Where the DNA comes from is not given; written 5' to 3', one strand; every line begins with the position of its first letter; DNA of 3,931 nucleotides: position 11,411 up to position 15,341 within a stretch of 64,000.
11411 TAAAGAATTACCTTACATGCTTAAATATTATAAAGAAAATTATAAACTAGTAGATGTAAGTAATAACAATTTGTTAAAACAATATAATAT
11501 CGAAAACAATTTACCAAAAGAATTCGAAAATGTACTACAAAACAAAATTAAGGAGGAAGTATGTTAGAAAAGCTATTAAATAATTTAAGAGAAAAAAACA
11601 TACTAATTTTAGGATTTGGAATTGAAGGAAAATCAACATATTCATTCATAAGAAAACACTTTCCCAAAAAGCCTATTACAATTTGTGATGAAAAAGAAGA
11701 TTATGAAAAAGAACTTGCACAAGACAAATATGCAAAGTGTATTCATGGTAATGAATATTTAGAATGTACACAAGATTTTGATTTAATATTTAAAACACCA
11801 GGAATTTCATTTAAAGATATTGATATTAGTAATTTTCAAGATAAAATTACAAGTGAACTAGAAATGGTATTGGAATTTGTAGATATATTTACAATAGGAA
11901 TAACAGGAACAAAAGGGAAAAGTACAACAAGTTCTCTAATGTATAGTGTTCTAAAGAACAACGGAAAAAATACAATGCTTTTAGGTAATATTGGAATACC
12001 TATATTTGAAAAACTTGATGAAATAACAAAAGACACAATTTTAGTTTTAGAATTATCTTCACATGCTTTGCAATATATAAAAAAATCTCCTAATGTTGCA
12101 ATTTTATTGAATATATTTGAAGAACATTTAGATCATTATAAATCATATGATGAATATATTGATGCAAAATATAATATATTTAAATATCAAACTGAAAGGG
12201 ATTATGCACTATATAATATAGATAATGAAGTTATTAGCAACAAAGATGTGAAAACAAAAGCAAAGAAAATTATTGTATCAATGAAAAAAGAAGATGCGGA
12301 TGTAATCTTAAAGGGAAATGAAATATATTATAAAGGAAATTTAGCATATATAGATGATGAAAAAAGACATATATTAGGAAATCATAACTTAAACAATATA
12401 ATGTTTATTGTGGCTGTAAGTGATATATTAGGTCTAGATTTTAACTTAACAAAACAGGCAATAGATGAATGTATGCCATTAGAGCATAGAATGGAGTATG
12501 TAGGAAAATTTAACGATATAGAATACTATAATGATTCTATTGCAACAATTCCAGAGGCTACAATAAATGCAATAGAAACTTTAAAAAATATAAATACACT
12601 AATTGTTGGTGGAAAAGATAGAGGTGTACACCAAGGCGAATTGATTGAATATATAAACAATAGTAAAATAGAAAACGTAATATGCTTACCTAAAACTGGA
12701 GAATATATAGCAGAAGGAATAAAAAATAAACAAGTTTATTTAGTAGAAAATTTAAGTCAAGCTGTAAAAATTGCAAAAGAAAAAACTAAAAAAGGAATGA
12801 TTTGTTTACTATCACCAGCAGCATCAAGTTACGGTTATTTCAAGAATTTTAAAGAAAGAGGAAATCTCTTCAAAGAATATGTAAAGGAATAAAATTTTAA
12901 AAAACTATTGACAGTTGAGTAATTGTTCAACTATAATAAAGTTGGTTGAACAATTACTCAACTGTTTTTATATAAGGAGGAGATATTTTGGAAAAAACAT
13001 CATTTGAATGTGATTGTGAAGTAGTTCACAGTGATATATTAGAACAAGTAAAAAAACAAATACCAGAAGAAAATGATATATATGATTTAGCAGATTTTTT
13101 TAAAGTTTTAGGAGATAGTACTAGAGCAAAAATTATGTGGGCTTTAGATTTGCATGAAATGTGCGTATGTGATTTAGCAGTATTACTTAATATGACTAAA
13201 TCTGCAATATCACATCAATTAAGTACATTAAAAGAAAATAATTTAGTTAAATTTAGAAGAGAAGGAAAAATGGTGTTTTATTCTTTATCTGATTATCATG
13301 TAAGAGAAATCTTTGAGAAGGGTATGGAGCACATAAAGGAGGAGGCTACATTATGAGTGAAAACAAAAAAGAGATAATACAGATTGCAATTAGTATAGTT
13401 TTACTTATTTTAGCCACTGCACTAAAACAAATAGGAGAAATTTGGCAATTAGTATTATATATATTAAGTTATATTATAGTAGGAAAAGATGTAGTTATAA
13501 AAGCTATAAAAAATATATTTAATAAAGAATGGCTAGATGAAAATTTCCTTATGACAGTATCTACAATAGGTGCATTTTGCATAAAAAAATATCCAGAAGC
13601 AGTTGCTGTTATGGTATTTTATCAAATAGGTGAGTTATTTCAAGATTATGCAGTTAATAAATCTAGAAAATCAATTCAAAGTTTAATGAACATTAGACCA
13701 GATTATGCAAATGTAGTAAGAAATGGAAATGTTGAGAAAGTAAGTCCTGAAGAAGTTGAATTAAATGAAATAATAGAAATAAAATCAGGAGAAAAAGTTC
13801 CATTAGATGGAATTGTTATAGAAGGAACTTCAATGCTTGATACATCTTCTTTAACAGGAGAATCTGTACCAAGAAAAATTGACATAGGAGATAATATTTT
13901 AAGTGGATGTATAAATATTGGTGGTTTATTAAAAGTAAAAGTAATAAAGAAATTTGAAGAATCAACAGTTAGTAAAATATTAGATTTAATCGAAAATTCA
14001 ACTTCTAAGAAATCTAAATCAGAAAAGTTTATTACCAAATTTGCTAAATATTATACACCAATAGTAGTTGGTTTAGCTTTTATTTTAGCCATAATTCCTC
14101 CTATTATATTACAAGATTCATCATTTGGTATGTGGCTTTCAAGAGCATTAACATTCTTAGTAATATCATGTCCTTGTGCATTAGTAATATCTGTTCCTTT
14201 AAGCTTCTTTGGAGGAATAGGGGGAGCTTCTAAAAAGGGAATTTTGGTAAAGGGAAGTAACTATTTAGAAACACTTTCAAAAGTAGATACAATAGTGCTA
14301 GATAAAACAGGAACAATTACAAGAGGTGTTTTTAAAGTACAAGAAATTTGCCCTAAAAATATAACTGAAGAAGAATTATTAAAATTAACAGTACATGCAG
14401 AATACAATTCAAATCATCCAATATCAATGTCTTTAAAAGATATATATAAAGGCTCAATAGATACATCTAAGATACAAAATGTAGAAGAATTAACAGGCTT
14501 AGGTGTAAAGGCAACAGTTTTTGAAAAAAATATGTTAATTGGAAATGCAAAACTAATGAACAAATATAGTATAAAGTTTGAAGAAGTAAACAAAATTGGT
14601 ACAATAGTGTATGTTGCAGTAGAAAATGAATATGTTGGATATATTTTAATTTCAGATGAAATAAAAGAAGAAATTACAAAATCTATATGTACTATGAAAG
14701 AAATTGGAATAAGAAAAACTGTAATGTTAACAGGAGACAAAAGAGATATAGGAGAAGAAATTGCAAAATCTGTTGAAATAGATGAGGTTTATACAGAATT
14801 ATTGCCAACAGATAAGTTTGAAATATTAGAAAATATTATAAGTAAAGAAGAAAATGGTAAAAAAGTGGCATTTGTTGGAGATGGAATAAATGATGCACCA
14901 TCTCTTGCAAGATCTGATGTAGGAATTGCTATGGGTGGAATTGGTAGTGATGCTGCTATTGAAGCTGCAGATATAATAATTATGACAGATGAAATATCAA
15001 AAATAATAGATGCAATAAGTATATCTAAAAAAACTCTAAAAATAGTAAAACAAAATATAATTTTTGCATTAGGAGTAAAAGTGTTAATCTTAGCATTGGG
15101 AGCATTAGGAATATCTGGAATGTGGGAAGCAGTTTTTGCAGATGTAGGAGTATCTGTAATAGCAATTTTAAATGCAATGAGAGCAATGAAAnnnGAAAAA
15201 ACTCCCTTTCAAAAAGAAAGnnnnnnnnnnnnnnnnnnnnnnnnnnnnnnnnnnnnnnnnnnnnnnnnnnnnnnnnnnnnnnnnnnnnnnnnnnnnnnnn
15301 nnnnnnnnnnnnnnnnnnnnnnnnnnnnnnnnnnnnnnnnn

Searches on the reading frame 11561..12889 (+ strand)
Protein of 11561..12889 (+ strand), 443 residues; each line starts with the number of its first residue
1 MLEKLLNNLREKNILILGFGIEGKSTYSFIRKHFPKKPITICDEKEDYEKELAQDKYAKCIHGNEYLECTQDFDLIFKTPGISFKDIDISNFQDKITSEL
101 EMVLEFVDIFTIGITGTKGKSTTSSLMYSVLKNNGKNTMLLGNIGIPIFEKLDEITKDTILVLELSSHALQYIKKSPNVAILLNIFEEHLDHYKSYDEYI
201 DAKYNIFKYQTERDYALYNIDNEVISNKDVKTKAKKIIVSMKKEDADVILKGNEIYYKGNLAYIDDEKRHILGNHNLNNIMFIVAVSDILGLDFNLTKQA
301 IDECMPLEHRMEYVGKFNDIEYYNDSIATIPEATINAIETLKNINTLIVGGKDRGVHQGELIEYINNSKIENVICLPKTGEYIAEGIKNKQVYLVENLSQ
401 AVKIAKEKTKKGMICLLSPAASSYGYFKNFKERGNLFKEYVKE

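Call 86: search_protein_families(library=pfam, proteins=[window:11561-12889:+], max_evalue=0.00001)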
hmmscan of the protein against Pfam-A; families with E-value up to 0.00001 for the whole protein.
window:11561-12889:+ (443 aa): 2 families
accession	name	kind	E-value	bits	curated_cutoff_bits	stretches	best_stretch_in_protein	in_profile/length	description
PF08245.18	Mur_ligase_M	-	4.3e-27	95.8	24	1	114-286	1-199/200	Mur ligase middle domain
PF02875.26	Mur_ligase_C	-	4.3e-12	47.4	28.4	1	309-420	1-126/127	Mur ligase, glutamate ligase domain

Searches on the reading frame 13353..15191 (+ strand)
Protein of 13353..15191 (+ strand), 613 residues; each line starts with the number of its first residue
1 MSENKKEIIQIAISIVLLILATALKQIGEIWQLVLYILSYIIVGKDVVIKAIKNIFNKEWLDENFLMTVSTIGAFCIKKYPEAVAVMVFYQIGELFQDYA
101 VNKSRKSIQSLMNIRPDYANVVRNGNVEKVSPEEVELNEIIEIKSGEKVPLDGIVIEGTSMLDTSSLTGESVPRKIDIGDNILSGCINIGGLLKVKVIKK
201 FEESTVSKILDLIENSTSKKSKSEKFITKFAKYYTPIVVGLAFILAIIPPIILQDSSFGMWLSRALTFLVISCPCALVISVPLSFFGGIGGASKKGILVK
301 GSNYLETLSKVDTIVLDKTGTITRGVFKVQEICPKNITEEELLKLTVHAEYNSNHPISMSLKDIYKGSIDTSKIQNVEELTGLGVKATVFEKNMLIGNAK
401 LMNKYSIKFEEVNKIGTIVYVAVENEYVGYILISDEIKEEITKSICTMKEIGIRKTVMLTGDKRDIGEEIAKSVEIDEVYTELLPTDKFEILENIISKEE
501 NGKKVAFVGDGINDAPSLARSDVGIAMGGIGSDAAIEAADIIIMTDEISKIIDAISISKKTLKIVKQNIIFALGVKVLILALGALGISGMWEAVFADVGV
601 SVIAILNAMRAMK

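Call 86: search_protein_families(library=pfam, proteins=[window:13353-15191:+], max_evalue=0.00001)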
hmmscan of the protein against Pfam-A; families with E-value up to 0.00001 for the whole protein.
window:13353-15191:+ (613 aa): 2 families
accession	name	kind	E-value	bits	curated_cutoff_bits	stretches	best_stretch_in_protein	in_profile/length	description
PF00122.25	E1-E2_ATPase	-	2.5e-48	164.4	28.1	1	115-295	3-181/181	E1-E2 ATPase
PF00702.32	Hydrolase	-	1.5e-23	84.6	26.4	1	311-521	1-190/191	haloacid dehalogenase-like hydrolase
